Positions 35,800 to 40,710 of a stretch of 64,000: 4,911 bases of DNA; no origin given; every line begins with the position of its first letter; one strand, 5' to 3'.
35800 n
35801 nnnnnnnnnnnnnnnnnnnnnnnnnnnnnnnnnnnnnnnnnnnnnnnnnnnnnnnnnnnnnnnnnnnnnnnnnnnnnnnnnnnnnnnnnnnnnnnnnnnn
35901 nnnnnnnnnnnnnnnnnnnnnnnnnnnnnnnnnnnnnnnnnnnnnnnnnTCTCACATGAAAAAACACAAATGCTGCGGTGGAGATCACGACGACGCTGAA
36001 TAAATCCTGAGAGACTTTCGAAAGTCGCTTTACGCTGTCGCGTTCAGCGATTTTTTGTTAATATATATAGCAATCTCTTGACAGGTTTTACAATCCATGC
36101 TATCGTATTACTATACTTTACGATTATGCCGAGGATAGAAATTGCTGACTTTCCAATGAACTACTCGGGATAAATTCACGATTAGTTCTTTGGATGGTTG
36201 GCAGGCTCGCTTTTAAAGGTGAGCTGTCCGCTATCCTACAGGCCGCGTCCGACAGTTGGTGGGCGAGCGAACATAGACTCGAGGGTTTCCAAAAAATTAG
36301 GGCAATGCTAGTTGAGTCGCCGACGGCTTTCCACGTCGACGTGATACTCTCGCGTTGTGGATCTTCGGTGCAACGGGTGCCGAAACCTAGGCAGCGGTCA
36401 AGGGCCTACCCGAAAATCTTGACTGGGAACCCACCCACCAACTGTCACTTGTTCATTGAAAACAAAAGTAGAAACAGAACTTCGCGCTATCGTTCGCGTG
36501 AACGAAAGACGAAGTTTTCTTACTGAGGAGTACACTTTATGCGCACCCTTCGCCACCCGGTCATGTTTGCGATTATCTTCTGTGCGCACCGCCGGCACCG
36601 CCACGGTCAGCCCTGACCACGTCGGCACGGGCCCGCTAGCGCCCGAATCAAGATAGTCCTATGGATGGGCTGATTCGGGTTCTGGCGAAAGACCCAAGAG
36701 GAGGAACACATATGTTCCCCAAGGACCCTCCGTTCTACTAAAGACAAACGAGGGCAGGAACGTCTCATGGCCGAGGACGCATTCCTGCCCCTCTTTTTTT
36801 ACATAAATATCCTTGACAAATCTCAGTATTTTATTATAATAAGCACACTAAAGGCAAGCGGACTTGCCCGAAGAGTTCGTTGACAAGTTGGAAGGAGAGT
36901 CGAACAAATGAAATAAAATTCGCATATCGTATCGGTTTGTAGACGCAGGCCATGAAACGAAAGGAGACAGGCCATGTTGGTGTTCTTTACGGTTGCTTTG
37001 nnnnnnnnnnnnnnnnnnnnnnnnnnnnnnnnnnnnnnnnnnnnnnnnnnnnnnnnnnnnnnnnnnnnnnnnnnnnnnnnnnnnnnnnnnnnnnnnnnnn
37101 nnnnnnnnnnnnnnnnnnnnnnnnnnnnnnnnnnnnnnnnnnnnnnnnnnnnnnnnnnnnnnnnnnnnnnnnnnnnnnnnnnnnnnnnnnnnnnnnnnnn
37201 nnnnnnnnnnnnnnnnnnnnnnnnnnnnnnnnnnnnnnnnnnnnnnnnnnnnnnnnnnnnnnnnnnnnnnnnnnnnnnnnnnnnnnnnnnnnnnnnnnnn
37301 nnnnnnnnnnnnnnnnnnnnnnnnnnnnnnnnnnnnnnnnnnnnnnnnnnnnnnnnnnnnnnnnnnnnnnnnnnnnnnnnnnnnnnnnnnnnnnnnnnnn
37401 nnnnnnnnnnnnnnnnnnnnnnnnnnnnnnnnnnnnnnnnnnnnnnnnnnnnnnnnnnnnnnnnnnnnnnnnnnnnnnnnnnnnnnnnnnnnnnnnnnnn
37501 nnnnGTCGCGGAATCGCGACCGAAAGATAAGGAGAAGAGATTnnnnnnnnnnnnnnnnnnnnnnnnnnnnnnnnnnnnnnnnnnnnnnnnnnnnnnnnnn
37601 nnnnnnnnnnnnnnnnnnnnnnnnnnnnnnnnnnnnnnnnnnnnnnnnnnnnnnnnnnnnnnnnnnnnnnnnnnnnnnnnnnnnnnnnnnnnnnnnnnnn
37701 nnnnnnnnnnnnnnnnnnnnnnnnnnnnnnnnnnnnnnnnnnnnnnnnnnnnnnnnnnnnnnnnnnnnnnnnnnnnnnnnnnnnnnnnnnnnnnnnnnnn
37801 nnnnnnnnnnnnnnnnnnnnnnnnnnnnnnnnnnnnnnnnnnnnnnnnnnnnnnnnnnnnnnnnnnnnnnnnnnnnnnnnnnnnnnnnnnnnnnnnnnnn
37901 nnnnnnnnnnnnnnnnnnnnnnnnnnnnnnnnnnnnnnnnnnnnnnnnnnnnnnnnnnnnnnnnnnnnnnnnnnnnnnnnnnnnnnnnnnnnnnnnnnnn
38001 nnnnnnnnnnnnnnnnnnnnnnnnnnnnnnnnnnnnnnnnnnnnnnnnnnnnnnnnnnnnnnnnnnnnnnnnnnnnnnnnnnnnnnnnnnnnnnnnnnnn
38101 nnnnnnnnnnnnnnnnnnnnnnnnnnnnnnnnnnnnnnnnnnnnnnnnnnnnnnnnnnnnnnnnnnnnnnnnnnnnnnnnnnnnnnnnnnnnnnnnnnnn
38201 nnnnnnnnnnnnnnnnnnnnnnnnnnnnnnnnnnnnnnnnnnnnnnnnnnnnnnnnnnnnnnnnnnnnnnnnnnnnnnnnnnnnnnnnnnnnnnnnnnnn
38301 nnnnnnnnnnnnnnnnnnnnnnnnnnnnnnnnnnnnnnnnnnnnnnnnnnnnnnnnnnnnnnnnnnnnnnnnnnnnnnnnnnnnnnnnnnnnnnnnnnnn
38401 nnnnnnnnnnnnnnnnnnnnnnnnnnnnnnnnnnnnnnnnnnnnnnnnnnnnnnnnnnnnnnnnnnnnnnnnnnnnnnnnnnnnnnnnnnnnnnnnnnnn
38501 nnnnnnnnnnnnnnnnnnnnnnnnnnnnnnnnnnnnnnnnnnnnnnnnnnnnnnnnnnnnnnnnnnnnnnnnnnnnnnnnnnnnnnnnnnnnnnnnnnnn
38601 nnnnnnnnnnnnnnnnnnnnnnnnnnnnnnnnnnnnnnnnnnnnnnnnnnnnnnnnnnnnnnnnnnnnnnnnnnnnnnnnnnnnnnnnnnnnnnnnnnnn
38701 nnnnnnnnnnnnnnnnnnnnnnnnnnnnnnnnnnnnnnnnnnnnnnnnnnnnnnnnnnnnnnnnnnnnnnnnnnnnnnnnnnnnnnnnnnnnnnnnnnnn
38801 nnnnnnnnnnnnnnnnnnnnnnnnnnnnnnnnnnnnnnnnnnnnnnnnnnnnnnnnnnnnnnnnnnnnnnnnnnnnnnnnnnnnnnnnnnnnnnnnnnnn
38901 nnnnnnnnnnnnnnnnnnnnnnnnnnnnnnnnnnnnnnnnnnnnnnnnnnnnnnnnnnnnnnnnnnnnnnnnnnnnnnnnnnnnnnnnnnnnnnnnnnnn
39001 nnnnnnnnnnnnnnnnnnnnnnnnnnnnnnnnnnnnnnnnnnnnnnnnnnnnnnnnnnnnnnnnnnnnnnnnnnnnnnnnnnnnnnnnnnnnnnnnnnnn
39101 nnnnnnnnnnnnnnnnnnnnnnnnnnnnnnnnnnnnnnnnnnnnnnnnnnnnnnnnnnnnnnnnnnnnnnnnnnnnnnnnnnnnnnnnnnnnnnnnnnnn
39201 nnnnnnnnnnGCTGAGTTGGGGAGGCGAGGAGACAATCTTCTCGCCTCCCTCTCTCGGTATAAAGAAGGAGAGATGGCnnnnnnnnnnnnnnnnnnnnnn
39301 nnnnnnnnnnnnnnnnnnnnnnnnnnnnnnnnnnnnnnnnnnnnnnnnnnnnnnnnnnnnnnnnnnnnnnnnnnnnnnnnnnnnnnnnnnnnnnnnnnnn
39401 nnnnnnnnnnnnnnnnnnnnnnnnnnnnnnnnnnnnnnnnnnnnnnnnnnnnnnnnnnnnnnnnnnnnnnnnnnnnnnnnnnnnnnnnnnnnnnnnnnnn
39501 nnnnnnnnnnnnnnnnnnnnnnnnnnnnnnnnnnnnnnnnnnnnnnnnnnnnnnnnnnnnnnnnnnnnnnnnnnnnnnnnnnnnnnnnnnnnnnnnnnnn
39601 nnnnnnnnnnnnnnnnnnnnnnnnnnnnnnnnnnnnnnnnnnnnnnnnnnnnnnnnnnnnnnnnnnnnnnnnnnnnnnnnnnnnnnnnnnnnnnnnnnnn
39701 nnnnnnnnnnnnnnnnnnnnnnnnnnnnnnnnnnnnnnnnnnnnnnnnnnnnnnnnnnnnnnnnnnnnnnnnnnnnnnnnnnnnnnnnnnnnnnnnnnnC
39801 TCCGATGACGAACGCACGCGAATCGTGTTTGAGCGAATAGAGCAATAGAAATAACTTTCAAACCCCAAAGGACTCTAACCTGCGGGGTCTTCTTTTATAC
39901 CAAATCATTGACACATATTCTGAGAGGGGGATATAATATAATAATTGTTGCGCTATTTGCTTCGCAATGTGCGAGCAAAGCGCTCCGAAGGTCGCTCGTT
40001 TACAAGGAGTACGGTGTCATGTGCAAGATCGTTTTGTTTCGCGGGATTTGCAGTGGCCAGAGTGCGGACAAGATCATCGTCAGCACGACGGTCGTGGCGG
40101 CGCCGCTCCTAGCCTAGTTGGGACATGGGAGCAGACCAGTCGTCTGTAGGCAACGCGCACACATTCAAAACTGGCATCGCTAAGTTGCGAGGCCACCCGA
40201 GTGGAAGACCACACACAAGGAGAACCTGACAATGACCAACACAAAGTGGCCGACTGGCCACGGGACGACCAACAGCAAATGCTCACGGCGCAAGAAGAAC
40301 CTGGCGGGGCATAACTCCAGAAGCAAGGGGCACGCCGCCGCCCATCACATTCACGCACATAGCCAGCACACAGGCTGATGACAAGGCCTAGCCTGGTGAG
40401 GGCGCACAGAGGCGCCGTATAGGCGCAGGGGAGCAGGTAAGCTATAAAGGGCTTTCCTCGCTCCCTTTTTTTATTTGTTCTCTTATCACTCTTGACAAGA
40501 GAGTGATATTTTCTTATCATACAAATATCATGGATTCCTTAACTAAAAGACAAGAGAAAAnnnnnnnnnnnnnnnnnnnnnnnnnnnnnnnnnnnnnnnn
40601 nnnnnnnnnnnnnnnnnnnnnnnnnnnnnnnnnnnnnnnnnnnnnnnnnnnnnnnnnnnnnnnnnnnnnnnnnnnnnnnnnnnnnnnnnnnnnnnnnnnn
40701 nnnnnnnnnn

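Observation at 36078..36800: About 720-nt promoter-to-terminator unit without a convincing ORF: candidate large structured RNA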

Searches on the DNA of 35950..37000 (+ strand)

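Call 4: search_rna_families(source=window, start=35950, end=37000, threshold=evalue, max_evalue=10, show_alignments=3)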
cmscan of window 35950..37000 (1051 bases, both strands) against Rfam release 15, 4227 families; matches with E-value up to 10: 2.
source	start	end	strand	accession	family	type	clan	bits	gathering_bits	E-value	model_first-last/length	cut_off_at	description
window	35973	36085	+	RF00067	SNORD15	Gene; snRNA; snoRNA; CD-box;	CL00045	12.2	75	6.2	1-146/146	no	Small nucleolar RNA SNORD15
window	36043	36220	+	RF01788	drz-agam-2-2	Gene; ribozyme;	-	10.4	38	6.5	1-191/191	no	drz-agam-2-2 ribozyme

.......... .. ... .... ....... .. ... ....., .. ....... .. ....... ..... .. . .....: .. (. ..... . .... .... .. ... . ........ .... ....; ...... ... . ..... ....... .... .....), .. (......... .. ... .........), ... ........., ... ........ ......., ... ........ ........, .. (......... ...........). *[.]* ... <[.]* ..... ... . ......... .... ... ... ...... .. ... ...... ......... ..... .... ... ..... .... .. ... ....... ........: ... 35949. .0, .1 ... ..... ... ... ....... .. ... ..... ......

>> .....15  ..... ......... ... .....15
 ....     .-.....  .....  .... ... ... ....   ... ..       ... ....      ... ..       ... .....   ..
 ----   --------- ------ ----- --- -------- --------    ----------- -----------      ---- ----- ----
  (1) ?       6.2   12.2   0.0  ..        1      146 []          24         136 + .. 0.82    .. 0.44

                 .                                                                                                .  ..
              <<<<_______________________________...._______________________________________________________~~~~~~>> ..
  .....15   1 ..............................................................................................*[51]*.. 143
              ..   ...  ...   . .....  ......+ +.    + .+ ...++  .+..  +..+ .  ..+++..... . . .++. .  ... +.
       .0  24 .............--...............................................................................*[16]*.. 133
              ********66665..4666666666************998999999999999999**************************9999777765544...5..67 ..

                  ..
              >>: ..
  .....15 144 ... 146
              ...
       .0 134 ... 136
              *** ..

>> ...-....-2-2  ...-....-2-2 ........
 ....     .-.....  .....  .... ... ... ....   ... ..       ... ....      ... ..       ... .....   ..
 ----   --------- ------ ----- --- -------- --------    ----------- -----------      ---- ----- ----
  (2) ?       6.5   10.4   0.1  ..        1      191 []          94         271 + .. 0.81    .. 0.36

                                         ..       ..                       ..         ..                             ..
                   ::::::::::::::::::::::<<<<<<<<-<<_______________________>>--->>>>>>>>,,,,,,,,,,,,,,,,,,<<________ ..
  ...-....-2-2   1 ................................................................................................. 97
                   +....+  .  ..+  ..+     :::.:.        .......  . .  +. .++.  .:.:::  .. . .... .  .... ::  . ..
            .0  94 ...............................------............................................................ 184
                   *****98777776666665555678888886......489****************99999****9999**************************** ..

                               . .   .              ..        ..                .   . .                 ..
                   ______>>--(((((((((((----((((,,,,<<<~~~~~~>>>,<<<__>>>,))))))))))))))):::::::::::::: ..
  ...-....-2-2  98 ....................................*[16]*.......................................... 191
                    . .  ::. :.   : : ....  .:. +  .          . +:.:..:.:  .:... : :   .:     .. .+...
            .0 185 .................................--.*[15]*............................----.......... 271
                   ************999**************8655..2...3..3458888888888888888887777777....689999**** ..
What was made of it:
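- On Group I / group II introns: Call 4: none at E<=10.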

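Call 11: search_dna_similar(query=window:36060-36810:+, collection=phages, mode=distant)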
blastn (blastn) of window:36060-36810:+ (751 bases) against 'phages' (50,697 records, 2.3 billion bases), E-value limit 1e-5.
No match.

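Call 12: search_dna_similar(query=window:36060-36810:+, collection=plasmids, mode=distant)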
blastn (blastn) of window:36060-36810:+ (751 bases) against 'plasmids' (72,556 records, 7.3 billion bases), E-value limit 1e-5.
No match.
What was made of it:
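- Tried and rejected: blastn (word size 11) against phage and plasmid collections gave nothing (calls 11, 12).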

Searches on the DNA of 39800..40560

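Call 50: search_rna_families(source=window, start=39800, end=40560, threshold=evalue, max_evalue=10)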
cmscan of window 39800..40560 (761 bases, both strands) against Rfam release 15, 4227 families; matches with E-value up to 10: 2.
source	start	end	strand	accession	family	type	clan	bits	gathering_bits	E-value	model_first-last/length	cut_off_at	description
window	40421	40560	-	RF01675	CrcZ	Gene; sRNA;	-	14.2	95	0.17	228-398/398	5'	Pseudomonas sRNA CrcZ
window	39956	39996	-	RF03142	L2-Alphaproteobacteria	Cis-reg; leader;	-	11.3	37.8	5.4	1-53/66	no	L2-Alphaproteobacteria ribosomal protein leader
